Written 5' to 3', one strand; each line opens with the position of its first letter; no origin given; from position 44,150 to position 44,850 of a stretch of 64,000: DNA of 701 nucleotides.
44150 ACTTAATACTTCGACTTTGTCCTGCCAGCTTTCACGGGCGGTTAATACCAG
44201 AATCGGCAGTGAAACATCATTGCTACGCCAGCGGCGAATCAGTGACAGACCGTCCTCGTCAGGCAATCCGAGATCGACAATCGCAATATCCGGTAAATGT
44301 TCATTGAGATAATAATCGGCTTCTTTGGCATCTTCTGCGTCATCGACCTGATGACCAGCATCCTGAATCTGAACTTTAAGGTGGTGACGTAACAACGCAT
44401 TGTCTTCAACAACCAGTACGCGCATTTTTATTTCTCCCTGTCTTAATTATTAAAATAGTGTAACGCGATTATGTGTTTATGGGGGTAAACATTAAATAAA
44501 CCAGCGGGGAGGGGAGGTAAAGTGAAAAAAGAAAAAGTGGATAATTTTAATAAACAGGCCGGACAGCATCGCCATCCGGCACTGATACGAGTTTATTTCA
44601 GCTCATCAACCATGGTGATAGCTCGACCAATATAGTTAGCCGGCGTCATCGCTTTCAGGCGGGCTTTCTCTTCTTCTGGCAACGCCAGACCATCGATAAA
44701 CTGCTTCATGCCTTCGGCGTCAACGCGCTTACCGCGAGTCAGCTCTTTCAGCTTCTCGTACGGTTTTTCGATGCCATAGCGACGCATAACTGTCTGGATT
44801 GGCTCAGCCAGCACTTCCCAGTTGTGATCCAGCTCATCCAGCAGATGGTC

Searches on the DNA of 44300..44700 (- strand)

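Call 8: search_dna_similar(query=window:44380-44640:-, collection=ecoli_genomes, mode=near, max_rows=30, rows=spread)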
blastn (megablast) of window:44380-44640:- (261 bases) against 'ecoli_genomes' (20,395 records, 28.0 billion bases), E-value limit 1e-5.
Records with a match: 5428; places in all: 5432; records where one place covers at least 80% of the query: 5427.
Genomes with a match: 5426 of 5426; with a place that covers at least 80% of the query: 5425. Places per genome that has any: lowest 1, median 1, highest 2. On chromosomes: 5421 places; on plasmids: 11.
Best place of each record, by identity: >=99% 1126; 95-99% 4127; 90-95% 175.
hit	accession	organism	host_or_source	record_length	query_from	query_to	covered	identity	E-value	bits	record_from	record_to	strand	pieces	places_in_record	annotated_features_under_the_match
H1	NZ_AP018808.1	Escherichia coli strain E2865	Bos taurus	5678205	1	261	100%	100.0%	2e-133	483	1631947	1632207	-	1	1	purB: adenylosuccinate lyase | phoP: two-component system response regulator PhoP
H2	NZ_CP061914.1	Escherichia coli strain SMBL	Goat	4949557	1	261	100%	100.0%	2e-133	483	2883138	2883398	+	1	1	purB: adenylosuccinate lyase | phoP: two-component system response regulator PhoP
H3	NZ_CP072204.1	Escherichia coli strain LWY6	feces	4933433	1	261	100%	100.0%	2e-133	483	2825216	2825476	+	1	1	purB: adenylosuccinate lyase | phoP: two-component system response regulator PhoP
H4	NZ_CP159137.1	Escherichia coli strain 158274-3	Homo sapiens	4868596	1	261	100%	100.0%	2e-133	483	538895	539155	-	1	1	purB: adenylosuccinate lyase | phoP: two-component system response regulator PhoP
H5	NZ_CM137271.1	Escherichia coli strain ZH49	pig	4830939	1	261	100%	100.0%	2e-133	483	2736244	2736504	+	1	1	purB: adenylosuccinate lyase | phoP: two-component system response regulator PhoP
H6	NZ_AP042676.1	Escherichia coli strain OkiPb01712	bovine feces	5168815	1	261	100%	100.0%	2e-133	483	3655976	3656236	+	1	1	purB: adenylosuccinate lyase | phoP: two-component system response regulator PhoP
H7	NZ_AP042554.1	Escherichia coli strain OkiPb01692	bovine feces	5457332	1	261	100%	99.2%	5e-130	472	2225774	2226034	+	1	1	purB: adenylosuccinate lyase | phoP: two-component system response regulator PhoP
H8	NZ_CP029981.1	Escherichia coli strain 99-3165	missing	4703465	1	261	100%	97.3%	1e-121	444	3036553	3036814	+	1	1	purB: adenylosuccinate lyase | phoP: two-component system response regulator PhoP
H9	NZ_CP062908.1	Escherichia coli strain Res13-Lact-EB12-05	Sus scrofa domesticus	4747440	1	261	100%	97.3%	1e-121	444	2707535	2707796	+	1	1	purB: adenylosuccinate lyase | phoP: two-component system response regulator PhoP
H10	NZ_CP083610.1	Escherichia coli strain EC2648-Vir1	conjugation assay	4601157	1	261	100%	97.3%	1e-121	444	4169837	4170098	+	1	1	purB: adenylosuccinate lyase | phoP: two-component system response regulator PhoP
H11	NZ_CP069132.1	Escherichia coli BW25113 strain BW25113 substr. CHXR1G20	not applicable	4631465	1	261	100%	97.3%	1e-121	444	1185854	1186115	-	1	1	purB: adenylosuccinate lyase | phoP: two-component system response regulator PhoP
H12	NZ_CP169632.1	Escherichia coli strain L-formLTE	-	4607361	1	261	100%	97.3%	1e-121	444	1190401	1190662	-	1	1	purB: adenylosuccinate lyase | phoP: two-component system response regulator PhoP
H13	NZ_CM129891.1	Escherichia coli strain MB06021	seawater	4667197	1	261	100%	97.3%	1e-121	444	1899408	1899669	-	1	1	purB: adenylosuccinate lyase | phoP: two-component system response regulator PhoP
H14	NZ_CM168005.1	Escherichia coli strain PEC422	Sus scrofa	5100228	1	261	100%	97.3%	1e-121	444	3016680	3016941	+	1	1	purB: adenylosuccinate lyase | phoP: two-component system response regulator PhoP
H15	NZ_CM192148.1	Escherichia coli strain Ec-2977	Homo sapiens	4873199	1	261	100%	97.3%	1e-121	444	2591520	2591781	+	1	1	purB: adenylosuccinate lyase | phoP: two-component system response regulator PhoP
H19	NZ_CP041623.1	Escherichia coli O157:H7 strain ATCC 43888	Homo sapiens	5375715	1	261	100%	96.2%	1e-116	427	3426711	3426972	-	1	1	purB: adenylosuccinate lyase | phoP: two-component system response regulator PhoP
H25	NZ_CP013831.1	Escherichia coli strain CD306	cat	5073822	1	259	99%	95.4%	3e-112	412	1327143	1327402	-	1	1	purB: adenylosuccinate lyase | phoP: two-component system response regulator PhoP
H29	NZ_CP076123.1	Escherichia coli strain F11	Homo sapiens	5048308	1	259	99%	95.0%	4e-111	409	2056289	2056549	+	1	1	purB: adenylosuccinate lyase | phoP: two-component system response regulator PhoP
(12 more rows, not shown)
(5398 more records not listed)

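Call 10: get_annotated_region(hit=H11, flank=100)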
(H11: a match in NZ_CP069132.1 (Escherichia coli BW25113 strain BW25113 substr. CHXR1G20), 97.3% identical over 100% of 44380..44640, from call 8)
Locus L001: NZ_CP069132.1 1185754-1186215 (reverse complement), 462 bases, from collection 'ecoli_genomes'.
description: Escherichia coli BW25113 substr. CHXR1G20 chromosome, complete genome
organism: Escherichia coli BW25113 strain BW25113 substr. CHXR1G20 (NCBI taxid 679895)
replicon: chromosome; assembly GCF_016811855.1
host: not applicable; source: -; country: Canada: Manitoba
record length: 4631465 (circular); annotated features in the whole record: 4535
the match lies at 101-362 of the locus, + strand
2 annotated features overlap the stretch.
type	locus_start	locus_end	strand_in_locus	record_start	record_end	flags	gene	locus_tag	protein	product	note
CDS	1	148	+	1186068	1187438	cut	purB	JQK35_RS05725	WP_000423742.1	adenylosuccinate lyase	-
CDS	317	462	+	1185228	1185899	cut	phoP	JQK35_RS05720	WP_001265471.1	two-component system response regulator PhoP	-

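Call 11: get_annotated_region(hit=H19, flank=100)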
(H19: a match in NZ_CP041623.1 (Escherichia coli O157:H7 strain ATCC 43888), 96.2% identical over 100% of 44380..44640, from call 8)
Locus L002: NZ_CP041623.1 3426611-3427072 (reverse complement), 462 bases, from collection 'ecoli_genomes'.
description: Escherichia coli O157:H7 strain ATCC 43888 chromosome, complete genome
organism: Escherichia coli O157:H7 strain ATCC 43888 (NCBI taxid 83334)
replicon: chromosome; assembly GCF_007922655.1
host: Homo sapiens; source: feces; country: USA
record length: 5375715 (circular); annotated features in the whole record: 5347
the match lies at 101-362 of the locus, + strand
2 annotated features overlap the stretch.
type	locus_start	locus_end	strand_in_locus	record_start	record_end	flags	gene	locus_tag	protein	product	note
CDS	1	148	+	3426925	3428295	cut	purB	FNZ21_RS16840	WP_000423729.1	adenylosuccinate lyase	-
CDS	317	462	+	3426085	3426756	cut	phoP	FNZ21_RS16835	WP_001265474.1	two-component system response regulator PhoP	-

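Call 12: get_annotated_region(hit=H29, flank=100)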
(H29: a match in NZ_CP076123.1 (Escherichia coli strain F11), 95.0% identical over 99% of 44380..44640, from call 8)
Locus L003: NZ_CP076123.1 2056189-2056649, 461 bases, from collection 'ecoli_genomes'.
description: Escherichia coli strain F11 chromosome, complete genome
organism: Escherichia coli strain F11 (NCBI taxid 562)
replicon: chromosome; assembly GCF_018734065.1
host: Homo sapiens; source: urine; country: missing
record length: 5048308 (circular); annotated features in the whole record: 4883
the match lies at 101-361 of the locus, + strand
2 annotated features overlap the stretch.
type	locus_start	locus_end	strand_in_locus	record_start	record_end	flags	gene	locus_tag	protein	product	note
CDS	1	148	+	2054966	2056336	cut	purB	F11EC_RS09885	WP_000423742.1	adenylosuccinate lyase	-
CDS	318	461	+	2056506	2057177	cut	phoP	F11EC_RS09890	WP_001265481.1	two-component system response regulator PhoP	-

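Call 13: get_annotated_region(hit=H25, flank=100)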
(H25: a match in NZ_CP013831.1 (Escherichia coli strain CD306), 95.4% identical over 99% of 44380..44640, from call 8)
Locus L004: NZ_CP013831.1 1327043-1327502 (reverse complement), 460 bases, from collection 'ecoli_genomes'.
description: Escherichia coli strain CD306 chromosome, complete genome
organism: Escherichia coli strain CD306 (NCBI taxid 562)
replicon: chromosome; assembly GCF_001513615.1
host: cat; source: missing; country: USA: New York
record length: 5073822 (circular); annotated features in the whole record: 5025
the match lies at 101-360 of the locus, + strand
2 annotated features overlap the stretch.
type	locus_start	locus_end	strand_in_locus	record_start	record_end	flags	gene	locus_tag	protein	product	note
CDS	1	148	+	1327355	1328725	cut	purB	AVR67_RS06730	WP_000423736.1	adenylosuccinate lyase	-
CDS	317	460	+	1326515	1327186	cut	phoP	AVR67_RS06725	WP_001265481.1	two-component system response regulator PhoP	-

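Call 18: search_dna_similar(query=window:44440-44506:-, collection=ecoli_genomes, mode=near, max_rows=40, rows=spread)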
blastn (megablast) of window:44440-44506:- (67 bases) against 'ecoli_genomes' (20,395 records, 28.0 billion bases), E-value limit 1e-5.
Records with a match: 5428; places in all: 5431; records where one place covers at least 80% of the query: 5427.
Genomes with a match: 5426 of 5426; with a place that covers at least 80% of the query: 5425. Places per genome that has any: lowest 1, median 1, highest 2. On chromosomes: 5420 places; on plasmids: 11.
Best place of each record, by identity: >=99% 1351; 95-99% 4077.
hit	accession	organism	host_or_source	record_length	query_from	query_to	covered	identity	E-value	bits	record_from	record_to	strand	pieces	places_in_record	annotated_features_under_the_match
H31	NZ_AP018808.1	Escherichia coli strain E2865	Bos taurus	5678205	1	67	100%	100.0%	3e-26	124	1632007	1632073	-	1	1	none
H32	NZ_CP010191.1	Escherichia coli strain M8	mouse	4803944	1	67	100%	100.0%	3e-26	124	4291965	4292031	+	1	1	none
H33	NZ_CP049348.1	Escherichia coli strain 3R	Chicken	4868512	1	67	100%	100.0%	3e-26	124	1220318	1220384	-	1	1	none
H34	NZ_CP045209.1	Escherichia coli strain 4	Ground beef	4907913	1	67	100%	100.0%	3e-26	124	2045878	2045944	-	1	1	none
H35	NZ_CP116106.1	Escherichia coli strain DETEC-P829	ICU patient rectal swab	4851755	1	67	100%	100.0%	3e-26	124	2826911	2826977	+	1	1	none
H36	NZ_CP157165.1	Escherichia coli strain UTAK-1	Bos taurus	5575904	1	67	100%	100.0%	3e-26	124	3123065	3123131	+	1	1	none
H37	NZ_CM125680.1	Escherichia coli strain 2020S05-013-17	not applicable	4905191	1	67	100%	100.0%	3e-26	124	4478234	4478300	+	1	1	none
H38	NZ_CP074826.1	Escherichia coli strain 7_26_9A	bovine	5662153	1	67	100%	100.0%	3e-26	124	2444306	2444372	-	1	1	none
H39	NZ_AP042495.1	Escherichia coli strain OkiPb01678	bovine feces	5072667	1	67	100%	100.0%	3e-26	124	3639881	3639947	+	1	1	none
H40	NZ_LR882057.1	Escherichia coli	Gallus gallus domesticus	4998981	1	67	100%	100.0%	3e-26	124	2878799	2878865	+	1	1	none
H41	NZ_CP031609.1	Escherichia coli strain N3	Homo sapiens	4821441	1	67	100%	98.5%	1e-24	119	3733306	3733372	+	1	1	none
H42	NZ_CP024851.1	Escherichia coli strain AR_0006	missing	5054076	1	67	100%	98.5%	1e-24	119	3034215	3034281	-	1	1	none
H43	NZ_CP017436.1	Escherichia coli O157:H7 strain 2149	Cattle Hide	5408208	1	67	100%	98.5%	1e-24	119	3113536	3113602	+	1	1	none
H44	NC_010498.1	Escherichia coli SMS-3-5 strain SMS-3-5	-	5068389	1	67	100%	98.5%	1e-24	119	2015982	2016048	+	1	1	none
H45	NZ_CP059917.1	Escherichia coli strain 64.1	Turkey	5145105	1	67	100%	98.5%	1e-24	119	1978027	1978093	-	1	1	none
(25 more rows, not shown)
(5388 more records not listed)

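Call 59: search_rna_families(source=window, start=44300, end=44700, threshold=evalue, max_evalue=1)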
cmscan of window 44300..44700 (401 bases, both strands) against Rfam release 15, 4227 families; matches with E-value up to 1: 0.
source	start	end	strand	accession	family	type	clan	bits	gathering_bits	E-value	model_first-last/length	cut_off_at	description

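Call 63: search_dna_similar(query=window:44462-44556:-, collection=ecoli_genomes, mode=near, max_rows=8)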
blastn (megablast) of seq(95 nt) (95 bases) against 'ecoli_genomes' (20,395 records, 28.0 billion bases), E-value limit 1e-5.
Records with a match: 5427; places in all: 5430; records where one place covers at least 80% of the query: 5426.
Genomes with a match: 5425 of 5426; with a place that covers at least 80% of the query: 5424. Places per genome that has any: lowest 1, median 1, highest 2. On chromosomes: 5419 places; on plasmids: 11.
Best place of each record, by identity: >=99% 1113; 95-99% 1546; 90-95% 2768.
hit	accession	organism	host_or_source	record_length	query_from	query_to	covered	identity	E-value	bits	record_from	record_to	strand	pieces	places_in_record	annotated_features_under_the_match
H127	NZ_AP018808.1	Escherichia coli strain E2865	Bos taurus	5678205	1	95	100%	100.0%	1e-41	176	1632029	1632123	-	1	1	none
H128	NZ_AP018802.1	Escherichia coli strain E2863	Bos taurus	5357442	1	95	100%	100.0%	1e-41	176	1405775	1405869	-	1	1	none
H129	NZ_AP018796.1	Escherichia coli strain E2855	Bos taurus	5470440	1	95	100%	100.0%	1e-41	176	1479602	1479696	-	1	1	none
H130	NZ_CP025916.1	Escherichia coli strain 120899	Homo sapiens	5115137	1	95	100%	100.0%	1e-41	176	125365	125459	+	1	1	none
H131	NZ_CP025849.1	Escherichia coli strain 600468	Homo sapiens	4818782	1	95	100%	100.0%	1e-41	176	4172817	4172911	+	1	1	none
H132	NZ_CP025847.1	Escherichia coli strain 602354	Homo sapiens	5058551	1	95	100%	100.0%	1e-41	176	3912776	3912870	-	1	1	none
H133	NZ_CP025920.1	Escherichia coli strain 103605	Homo sapiens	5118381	1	95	100%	100.0%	1e-41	176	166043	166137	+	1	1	none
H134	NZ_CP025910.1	Escherichia coli strain 204446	Homo sapiens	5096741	1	95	100%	100.0%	1e-41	176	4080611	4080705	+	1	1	none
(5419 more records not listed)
